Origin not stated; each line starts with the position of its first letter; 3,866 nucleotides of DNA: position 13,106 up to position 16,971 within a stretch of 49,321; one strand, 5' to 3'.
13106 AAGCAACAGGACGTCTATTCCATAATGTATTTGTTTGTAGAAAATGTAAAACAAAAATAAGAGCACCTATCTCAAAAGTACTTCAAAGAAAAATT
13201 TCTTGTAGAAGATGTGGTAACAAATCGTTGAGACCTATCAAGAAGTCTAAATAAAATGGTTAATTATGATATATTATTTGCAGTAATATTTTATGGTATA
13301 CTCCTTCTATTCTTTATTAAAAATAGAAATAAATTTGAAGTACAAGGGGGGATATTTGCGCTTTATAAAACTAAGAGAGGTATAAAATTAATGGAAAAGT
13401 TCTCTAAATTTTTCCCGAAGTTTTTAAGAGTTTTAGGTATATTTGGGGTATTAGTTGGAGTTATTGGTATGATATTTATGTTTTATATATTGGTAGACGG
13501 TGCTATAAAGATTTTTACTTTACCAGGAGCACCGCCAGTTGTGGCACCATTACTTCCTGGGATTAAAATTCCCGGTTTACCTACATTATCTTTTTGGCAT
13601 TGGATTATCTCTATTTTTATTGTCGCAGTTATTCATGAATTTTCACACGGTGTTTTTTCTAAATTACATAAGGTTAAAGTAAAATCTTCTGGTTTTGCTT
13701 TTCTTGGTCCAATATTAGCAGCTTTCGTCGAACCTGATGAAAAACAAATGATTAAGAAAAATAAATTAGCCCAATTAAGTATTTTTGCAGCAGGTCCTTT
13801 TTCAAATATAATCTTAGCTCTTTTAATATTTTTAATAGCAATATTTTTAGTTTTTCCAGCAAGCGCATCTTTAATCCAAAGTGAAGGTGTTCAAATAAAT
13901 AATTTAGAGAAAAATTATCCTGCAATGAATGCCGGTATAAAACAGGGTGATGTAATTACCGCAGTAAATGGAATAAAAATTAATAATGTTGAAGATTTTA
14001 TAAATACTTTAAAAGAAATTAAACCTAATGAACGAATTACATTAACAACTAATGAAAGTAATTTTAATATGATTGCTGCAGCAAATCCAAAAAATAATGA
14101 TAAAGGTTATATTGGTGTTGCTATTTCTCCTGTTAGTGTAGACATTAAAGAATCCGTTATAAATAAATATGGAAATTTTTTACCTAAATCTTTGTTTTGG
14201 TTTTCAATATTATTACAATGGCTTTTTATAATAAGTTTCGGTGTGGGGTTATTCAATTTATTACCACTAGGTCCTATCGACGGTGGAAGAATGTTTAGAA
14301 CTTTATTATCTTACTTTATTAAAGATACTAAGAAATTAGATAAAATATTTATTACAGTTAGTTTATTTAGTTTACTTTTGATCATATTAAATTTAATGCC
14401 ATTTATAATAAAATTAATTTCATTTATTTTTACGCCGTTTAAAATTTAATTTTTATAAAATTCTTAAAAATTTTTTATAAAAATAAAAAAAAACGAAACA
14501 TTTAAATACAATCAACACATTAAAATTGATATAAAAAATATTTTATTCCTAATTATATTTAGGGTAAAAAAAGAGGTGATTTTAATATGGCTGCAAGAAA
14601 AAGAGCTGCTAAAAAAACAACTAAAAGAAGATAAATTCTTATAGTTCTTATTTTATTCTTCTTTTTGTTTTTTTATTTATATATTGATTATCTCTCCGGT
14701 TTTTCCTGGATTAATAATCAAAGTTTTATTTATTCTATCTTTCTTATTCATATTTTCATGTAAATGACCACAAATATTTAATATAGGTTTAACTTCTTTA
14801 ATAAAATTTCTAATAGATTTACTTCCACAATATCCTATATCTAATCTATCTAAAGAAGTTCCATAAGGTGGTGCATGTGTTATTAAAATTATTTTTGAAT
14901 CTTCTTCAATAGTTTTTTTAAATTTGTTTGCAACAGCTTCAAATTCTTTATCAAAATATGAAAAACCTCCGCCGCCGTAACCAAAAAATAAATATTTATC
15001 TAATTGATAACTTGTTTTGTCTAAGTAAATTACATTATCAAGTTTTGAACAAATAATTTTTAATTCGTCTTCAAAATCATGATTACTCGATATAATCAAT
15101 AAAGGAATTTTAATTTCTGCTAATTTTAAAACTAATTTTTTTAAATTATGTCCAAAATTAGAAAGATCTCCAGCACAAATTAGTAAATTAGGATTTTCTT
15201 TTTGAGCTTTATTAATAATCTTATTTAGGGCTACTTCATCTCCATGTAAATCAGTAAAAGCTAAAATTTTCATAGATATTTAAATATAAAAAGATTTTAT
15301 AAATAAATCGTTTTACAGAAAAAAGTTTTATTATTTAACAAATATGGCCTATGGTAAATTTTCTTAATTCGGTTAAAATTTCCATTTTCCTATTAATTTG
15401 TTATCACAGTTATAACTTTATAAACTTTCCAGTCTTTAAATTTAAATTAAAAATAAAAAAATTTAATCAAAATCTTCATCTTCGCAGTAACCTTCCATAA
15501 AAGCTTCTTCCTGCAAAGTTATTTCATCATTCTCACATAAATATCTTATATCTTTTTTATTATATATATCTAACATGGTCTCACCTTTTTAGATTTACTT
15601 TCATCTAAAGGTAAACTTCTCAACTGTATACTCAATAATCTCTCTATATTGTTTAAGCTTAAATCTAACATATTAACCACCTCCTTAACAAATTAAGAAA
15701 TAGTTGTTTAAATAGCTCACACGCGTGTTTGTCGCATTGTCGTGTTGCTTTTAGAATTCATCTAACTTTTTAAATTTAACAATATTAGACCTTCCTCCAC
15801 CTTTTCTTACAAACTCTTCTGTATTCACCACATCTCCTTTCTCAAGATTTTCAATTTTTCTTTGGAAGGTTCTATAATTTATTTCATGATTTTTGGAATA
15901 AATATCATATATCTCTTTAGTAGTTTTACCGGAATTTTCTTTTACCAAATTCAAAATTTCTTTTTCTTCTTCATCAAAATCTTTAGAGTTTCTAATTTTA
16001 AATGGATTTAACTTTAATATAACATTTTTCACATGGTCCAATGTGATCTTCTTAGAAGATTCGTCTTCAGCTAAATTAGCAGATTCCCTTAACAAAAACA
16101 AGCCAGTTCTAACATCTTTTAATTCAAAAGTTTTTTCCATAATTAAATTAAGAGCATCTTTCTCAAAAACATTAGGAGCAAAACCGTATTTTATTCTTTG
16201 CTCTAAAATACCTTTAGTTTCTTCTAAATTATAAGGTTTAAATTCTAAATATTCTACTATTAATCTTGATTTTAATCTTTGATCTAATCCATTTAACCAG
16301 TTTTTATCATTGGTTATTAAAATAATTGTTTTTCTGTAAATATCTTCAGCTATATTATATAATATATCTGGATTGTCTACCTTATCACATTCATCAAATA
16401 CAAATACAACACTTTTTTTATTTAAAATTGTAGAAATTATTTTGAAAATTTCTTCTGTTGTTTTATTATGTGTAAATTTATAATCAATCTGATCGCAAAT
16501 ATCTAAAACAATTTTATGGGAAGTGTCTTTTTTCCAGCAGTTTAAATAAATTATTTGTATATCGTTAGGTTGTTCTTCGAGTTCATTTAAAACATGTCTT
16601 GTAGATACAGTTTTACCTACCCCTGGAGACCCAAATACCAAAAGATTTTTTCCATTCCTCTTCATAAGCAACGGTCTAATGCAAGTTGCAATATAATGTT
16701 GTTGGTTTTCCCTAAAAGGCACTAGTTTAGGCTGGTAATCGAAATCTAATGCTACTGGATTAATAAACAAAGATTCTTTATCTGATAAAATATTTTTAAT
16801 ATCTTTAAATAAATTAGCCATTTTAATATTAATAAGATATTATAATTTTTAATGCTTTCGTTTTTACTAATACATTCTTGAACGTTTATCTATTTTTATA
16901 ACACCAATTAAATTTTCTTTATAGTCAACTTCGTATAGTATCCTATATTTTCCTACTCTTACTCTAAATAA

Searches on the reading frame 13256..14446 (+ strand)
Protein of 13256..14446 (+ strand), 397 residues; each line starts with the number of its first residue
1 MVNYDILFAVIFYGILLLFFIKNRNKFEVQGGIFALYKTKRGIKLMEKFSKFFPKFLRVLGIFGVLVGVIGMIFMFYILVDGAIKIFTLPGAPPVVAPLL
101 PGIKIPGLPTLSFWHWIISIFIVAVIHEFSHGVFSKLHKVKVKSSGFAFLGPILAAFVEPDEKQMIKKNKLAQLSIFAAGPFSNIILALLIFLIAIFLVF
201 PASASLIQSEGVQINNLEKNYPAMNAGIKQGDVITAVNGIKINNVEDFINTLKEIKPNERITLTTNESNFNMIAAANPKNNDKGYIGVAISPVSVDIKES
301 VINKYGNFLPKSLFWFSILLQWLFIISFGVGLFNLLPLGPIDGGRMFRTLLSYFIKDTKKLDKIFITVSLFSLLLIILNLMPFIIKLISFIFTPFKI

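Call 77: search_protein_families(library=pfam, proteins=[window:13256-14446:+], max_evalue=0.00001)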
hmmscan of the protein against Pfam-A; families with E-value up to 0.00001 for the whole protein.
window:13256-14446:+ (397 aa): 4 families
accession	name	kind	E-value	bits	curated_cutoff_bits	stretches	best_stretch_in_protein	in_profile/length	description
PF02163.28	Peptidase_M50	-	3.4e-23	82.6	27.2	1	117-375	3-220/221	Peptidase family M50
PF13180.12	PDZ_2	-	5.5e-10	39.8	27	1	209-264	11-66/80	PDZ domain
PF17820.7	PDZ_6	-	2.4e-09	37.3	27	1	214-264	2-51/54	PDZ domain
PF00595.29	PDZ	-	4.5e-07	30.6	23.2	1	209-263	24-78/81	PDZ domain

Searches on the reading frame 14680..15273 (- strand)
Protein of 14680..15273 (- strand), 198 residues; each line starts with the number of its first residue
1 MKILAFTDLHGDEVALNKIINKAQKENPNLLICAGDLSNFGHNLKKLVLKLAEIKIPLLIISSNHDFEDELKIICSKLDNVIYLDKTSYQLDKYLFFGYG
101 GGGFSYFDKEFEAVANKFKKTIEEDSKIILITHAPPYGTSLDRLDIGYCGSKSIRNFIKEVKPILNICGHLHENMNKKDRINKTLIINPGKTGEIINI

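Call 77: search_protein_families(library=pfam, proteins=[window:14680-15273:-], max_evalue=0.00001)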
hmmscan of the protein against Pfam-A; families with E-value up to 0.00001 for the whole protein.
window:14680-15273:- (198 aa): 3 families
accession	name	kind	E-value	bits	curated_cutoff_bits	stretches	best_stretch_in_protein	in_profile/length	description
PF00149.33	Metallophos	-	7.5e-20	72.6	21.5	1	1-173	1-190/191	Calcineurin-like phosphoesterase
PF14582.11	Metallophos_3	-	9e-13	48.6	28.2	1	124-191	172-238/259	Metallophosphoesterase, calcineurin superfamily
PF12850.12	Metallophos_2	-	6.6e-12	46.1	27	1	1-193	1-136/154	Calcineurin-like phosphoesterase superfamily domain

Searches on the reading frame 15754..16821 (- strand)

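Call 77: search_protein_families(library=pfam, proteins=[window:15754-16821:-], max_evalue=0.00001)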
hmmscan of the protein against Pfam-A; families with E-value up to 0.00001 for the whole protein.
window:15754-16821:- (356 aa): 5 families
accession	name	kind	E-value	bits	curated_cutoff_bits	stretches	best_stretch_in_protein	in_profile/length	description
PF13401.12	AAA_22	-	2.2e-12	47.9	27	1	56-157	4-104/130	AAA domain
PF22703.2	Cdc6_lid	-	4.6e-12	46.1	27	1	205-266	3-65/68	Cdc6 AAA+ ATPase-type lid domain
PF00931.28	NB-ARC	-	3.4e-07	30.2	23.5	1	51-187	12-151/248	NB-ARC domain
PF24883.2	NPHP3_N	-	1.3e-06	29.1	24.8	0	57-127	22-92/164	Nephrocystin 3, N-terminal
PF13191.12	AAA_16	-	2.7e-06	28.4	32.6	1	35-149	3-145/167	AAA ATPase domain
